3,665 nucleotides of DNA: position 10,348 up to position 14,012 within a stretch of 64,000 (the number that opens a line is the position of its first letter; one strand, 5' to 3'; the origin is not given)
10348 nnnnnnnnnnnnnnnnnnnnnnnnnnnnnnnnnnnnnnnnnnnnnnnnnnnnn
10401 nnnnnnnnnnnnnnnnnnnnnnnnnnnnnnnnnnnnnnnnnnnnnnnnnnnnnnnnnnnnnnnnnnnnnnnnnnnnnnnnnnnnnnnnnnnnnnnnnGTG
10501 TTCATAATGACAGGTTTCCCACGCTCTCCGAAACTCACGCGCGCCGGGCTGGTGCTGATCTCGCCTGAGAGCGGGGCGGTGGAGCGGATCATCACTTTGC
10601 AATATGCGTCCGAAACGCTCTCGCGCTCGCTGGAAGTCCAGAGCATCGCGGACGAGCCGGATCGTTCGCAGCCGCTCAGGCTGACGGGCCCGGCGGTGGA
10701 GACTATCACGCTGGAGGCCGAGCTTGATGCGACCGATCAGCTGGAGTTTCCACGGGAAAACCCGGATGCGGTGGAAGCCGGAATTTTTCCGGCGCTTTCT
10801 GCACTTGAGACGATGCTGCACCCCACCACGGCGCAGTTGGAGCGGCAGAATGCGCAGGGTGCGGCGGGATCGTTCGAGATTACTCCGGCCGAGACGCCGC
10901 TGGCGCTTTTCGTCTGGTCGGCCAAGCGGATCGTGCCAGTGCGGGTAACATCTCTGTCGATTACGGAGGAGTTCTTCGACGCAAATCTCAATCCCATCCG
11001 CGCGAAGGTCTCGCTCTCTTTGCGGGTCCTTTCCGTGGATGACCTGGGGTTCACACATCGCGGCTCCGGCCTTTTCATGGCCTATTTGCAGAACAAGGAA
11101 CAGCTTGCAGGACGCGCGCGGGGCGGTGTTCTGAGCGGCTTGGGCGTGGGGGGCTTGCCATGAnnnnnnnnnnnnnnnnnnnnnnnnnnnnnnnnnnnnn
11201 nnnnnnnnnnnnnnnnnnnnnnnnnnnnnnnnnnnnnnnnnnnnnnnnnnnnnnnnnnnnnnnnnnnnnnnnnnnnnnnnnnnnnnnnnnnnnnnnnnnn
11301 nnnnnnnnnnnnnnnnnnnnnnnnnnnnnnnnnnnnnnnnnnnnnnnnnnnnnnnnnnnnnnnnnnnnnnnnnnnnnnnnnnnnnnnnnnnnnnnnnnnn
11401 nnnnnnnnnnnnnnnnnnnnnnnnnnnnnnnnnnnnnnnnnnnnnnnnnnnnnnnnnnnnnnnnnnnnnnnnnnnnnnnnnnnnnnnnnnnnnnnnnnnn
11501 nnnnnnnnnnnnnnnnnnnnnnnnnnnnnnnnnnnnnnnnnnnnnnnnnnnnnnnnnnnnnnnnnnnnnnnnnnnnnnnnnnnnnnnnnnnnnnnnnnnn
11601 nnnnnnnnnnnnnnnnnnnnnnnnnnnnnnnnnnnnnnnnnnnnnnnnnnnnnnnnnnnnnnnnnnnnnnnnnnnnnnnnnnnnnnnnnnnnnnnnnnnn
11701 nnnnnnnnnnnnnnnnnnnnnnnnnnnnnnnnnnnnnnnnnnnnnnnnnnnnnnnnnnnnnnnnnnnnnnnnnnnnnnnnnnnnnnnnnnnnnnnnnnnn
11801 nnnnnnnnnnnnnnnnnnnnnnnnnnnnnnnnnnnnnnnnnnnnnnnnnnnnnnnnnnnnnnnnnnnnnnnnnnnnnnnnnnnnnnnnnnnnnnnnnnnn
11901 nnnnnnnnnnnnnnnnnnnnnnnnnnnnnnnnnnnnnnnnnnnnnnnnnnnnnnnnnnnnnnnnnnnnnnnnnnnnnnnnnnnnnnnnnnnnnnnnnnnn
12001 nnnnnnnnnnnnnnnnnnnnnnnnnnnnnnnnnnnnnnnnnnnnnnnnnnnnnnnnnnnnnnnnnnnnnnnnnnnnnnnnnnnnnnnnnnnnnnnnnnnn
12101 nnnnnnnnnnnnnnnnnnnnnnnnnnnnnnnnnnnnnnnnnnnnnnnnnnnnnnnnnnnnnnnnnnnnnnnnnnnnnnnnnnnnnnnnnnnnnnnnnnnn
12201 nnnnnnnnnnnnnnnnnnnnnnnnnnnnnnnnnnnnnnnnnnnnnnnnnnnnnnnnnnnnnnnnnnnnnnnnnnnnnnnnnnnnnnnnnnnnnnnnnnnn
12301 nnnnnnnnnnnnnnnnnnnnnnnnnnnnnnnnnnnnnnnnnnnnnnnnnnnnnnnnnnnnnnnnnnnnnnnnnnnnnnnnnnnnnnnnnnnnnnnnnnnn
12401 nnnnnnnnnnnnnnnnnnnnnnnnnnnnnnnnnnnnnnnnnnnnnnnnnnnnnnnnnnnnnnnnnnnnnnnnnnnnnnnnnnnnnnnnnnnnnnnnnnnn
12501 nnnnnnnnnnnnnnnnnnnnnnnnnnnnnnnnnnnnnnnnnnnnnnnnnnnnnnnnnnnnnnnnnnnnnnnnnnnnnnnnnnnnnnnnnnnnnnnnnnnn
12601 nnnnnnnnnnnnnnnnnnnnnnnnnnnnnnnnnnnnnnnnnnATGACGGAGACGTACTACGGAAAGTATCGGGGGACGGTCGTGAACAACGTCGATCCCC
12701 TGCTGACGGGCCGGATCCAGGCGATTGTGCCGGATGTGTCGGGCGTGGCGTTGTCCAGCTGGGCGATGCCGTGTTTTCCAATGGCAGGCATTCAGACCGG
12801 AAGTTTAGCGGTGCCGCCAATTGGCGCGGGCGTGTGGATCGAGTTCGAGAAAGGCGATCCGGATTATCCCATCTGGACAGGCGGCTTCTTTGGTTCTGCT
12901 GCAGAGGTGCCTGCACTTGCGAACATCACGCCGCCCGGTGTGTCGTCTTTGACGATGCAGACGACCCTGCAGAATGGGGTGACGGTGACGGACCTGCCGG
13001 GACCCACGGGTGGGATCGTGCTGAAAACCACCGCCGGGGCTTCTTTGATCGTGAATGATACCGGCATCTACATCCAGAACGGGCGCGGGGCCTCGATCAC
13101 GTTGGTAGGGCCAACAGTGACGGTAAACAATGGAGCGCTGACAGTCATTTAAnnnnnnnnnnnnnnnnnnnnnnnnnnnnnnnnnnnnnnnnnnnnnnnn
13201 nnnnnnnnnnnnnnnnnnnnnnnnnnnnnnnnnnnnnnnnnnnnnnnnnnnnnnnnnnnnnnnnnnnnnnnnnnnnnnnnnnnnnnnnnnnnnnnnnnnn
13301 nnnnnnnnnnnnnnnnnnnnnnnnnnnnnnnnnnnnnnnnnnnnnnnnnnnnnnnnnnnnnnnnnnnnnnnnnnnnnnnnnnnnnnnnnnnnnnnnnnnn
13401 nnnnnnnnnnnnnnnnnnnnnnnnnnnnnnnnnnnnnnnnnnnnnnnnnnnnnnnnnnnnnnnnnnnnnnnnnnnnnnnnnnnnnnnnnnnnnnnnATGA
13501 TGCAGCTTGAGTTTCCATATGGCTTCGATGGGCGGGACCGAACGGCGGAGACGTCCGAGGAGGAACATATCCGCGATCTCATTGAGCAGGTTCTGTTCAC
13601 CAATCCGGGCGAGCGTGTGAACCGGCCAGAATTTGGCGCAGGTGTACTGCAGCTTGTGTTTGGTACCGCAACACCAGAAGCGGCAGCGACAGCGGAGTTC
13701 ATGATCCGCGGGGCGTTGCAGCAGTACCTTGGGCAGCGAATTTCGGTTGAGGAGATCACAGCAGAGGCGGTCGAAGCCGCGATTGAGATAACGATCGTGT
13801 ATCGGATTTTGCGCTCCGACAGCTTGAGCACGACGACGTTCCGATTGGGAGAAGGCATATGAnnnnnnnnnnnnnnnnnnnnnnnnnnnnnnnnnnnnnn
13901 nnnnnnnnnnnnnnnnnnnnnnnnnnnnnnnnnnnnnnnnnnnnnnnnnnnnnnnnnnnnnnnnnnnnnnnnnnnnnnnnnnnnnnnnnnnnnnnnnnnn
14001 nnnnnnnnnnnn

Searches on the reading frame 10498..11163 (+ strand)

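Call 75: search_protein_families(library=pfam, proteins=[window:10498-11163:+])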
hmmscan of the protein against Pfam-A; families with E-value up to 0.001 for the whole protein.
window:10498-11163:+ (221 aa): 1 family
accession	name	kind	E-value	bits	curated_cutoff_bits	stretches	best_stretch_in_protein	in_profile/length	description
PF19266.4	CIS_tube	-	0.00058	20.1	27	0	48-176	41-148/158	Contractile injection system tube protein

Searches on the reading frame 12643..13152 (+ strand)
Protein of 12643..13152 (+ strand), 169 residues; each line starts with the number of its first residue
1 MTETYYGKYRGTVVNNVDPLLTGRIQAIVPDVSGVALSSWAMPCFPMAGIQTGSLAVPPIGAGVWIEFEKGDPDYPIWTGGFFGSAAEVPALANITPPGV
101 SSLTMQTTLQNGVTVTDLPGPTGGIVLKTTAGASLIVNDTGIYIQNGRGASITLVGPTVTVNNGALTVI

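Call 75: search_protein_families(library=pfam, proteins=[window:12643-13152:+])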
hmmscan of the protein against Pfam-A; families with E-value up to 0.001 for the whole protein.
window:12643-13152:+ (169 aa): 1 family
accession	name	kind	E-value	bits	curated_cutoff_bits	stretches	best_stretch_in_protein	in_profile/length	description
PF04717.18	Phage_base_V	-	7.9e-20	71.4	23.8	1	9-83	1-75/75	Type VI secretion system/phage-baseplate injector OB domain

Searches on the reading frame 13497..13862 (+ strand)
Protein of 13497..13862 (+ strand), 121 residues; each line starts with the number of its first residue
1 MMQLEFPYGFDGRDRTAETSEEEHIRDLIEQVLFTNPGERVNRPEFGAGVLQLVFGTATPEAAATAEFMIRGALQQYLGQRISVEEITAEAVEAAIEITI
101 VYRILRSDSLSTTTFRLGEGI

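Call 75: search_protein_families(library=pfam, proteins=[window:13497-13862:+])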
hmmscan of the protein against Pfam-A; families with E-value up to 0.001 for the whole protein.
window:13497-13862:+ (121 aa): 1 family
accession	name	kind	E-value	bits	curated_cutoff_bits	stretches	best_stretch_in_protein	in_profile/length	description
PF04965.19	GPW_gp25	-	2.3e-16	59.8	27.2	1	20-106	2-93/96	Baseplate wedge protein gp25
